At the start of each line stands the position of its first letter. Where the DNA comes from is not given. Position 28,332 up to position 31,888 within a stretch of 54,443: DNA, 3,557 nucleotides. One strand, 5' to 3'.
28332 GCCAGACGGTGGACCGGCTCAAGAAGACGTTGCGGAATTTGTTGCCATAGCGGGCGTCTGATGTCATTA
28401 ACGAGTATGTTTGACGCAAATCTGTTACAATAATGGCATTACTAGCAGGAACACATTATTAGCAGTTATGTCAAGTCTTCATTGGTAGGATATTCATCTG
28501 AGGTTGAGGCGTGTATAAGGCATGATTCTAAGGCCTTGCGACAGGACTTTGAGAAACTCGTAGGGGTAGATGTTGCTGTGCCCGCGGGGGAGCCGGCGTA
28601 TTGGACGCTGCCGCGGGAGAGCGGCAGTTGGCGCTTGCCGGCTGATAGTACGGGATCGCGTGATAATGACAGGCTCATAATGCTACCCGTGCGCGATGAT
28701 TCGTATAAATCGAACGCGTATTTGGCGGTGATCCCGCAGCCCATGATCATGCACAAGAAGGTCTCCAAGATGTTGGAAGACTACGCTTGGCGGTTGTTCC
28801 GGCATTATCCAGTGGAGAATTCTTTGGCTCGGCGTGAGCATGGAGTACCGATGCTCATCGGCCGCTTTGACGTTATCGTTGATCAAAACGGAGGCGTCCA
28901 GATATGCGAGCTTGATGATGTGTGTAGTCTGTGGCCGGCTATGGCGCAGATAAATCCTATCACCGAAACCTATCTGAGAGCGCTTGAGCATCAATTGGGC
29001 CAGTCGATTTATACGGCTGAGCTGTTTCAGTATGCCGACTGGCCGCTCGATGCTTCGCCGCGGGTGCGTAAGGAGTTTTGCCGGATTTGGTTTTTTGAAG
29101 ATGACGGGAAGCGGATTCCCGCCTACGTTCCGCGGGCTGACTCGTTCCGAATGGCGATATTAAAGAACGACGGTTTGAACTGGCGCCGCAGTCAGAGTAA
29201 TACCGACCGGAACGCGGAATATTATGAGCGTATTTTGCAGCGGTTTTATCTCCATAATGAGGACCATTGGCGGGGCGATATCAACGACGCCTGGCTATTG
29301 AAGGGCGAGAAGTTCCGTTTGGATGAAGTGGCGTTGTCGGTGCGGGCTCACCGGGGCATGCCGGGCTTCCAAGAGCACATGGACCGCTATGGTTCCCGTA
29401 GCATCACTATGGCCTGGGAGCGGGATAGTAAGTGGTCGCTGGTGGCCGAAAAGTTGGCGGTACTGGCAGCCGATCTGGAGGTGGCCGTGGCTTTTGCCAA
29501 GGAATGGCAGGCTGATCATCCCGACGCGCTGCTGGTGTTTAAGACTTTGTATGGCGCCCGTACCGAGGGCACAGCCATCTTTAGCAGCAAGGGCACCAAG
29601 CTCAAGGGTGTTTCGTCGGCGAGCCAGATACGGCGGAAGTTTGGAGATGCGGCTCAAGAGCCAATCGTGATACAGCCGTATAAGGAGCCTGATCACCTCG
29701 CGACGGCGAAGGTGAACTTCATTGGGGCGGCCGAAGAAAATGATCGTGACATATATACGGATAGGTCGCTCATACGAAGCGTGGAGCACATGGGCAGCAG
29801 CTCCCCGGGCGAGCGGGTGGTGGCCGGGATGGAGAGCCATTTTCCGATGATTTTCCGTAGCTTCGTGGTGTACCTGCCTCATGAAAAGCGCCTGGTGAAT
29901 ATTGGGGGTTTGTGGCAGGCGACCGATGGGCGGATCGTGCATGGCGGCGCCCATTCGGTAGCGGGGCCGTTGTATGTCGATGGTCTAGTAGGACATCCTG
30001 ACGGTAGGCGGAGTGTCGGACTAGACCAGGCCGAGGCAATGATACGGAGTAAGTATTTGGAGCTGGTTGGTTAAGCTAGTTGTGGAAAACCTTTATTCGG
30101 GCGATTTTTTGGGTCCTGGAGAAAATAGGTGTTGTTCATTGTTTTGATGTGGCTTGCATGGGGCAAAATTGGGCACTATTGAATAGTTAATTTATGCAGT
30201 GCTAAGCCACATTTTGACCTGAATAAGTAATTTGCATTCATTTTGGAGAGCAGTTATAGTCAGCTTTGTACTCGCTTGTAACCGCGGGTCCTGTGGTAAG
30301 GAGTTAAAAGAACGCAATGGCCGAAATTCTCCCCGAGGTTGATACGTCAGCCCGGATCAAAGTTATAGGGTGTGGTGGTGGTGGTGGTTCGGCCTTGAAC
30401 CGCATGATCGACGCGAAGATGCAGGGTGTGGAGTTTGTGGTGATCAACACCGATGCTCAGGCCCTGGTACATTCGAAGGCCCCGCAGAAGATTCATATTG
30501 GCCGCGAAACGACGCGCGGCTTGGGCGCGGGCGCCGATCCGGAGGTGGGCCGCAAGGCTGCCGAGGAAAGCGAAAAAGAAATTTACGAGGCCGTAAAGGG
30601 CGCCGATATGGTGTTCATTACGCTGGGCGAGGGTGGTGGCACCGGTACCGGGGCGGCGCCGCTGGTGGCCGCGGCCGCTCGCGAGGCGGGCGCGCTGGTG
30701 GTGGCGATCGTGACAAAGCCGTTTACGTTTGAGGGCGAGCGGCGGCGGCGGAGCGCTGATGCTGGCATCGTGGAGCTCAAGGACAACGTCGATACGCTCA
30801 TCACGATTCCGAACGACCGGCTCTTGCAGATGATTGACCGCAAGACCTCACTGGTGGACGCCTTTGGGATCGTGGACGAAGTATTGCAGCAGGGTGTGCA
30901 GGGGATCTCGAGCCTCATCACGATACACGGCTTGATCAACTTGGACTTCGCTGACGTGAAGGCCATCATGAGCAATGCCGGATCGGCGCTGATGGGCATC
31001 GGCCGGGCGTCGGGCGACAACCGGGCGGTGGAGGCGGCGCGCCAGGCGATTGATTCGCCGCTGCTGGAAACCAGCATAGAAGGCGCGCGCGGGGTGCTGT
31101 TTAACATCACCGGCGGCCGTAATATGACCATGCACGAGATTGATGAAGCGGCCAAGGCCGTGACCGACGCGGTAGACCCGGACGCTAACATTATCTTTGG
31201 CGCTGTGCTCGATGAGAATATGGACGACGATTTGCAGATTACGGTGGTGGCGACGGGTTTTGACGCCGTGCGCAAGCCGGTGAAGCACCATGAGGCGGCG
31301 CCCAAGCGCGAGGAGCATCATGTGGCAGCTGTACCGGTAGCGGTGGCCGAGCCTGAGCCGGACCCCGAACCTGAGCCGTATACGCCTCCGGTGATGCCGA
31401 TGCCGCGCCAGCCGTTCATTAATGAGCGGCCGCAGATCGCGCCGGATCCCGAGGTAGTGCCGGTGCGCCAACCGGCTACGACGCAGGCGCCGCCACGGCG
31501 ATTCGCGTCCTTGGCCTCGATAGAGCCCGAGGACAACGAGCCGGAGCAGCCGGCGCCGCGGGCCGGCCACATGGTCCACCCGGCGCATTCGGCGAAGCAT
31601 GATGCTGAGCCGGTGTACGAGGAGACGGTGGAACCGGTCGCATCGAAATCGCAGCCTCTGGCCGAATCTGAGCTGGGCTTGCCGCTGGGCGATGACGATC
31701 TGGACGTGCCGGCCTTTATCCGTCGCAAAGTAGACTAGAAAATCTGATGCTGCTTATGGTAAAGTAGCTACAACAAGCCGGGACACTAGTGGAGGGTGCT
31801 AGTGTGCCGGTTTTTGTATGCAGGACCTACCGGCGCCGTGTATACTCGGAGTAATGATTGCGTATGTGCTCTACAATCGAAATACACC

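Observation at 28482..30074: ATP-grasp-like ligase gene inserted between ftsA and ftsZ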

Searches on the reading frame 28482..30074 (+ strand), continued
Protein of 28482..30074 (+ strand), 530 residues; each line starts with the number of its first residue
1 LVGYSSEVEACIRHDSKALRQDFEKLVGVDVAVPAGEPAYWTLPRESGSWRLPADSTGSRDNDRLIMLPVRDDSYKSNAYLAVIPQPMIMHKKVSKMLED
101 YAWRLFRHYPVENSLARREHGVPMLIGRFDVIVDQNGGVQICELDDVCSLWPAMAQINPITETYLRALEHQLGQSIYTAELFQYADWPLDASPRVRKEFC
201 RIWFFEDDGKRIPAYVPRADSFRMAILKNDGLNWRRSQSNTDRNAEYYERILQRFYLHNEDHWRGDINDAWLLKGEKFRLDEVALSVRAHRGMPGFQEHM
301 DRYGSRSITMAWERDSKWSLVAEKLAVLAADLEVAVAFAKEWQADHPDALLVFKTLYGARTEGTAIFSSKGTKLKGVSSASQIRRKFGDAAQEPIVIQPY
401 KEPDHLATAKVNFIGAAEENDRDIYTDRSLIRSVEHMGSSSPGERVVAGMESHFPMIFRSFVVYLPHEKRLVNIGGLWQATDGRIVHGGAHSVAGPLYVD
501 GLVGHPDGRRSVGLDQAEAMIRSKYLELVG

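Call 90: fold_search(model_id=the predicted structure, library=viral)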
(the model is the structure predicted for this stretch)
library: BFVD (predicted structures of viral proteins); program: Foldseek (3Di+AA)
matches with E <= 10: 347; with E <= 0.001: 0
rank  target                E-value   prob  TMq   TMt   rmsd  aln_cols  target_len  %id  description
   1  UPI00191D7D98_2       8.6e-02  0.06  0.08  0.05  18.7       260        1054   12  (no name look-up for this kind of identifier)
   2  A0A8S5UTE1            2.5e-01  0.08  0.09  0.09  20.3       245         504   12  DNA-directed RNA polymerase [Myoviridae sp. ctYA416]
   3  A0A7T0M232            3.0e-01  0.84  0.12  0.57   3.5        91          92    6  (no name in the UniProt tables at hand)
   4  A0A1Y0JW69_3          3.6e-01  0.05  0.10  0.05  22.6       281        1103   12  (no name in the UniProt tables at hand)
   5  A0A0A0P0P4            3.8e-01  0.03  0.06  0.12  24.1       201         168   12  (no name in the UniProt tables at hand)
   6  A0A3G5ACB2            4.8e-01  0.11  0.13  0.07  13.7       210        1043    9  Uncharacterized protein [Hyperionvirus sp.]
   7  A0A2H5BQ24            5.4e-01  0.06  0.15  0.12  16.2       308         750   10  ATP-grasp domain-containing protein [Vibrio phage Vp_R1]
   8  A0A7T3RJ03            5.4e-01  0.03  0.05  0.11  12.6       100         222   15  Ig-like domain-containing protein [Large yellow croaker iridovirus]
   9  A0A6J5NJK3            5.7e-01  0.10  0.07  0.14  12.3        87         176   20  Uncharacterized protein [uncultured Caudovirales phage]
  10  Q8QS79                6.5e-01  0.04  0.04  0.08  14.0        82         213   16  Membrane glycoprotein UL7 [Panine betaherpesvirus 2]
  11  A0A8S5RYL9            6.9e-01  0.06  0.06  0.15  18.0       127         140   12  Uncharacterized protein [Myoviridae sp. ctNQV2]
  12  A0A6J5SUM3            6.9e-01  0.03  0.06  0.10  29.4       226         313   10  Uncharacterized protein [uncultured Caudovirales phage]
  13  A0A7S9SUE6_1          7.3e-01  0.01  0.06  0.04  26.4       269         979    8  Uncharacterized protein [Virus NIOZ-UU157]
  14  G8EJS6                7.7e-01  0.01  0.06  0.07  24.7       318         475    8  Helicase [Gordonia phage GTE5]
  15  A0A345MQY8            7.7e-01  0.01  0.05  0.11  15.2       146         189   13  (no name in the UniProt tables at hand)
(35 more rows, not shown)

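Call 92: search_protein_families(library=ncbifam, proteins=[P0066], max_evalue=0.001)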
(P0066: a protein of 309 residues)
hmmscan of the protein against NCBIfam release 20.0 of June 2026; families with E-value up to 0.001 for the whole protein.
P0066 (309 aa): 0 families

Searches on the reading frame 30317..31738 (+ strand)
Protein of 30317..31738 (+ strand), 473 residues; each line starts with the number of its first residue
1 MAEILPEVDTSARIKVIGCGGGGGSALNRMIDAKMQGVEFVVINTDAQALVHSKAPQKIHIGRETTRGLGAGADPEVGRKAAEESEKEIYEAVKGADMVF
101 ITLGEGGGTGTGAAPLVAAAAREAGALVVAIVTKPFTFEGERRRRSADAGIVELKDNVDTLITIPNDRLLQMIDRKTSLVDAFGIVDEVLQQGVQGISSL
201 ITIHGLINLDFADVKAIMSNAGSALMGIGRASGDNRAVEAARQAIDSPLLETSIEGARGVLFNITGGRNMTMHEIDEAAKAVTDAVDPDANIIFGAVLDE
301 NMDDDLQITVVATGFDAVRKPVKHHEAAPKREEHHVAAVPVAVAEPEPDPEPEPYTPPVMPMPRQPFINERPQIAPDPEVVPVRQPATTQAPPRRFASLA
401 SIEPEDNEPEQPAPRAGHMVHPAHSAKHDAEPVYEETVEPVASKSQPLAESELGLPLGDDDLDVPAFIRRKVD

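Call 3: search_protein_families(library=pfam, proteins=[window:30317-31738:+], max_evalue=1)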
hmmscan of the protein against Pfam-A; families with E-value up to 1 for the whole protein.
window:30317-31738:+ (473 aa): 4 families
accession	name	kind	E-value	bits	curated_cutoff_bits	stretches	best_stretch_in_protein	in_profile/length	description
PF00091.31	Tubulin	-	7.8e-49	167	33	1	13-173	1-189/190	Tubulin/FtsZ family, GTPase domain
PF12327.13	FtsZ_C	-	1.8e-37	127.9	27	1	222-316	1-95/95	FtsZ family, C-terminal domain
PF13460.12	NAD_binding_10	-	0.0002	21.7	27.2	1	84-133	49-97/184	NAD(P)H-binding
PF04055.27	Radical_SAM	-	0.003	18.2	29.5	1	82-218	26-163/166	Radical SAM superfamily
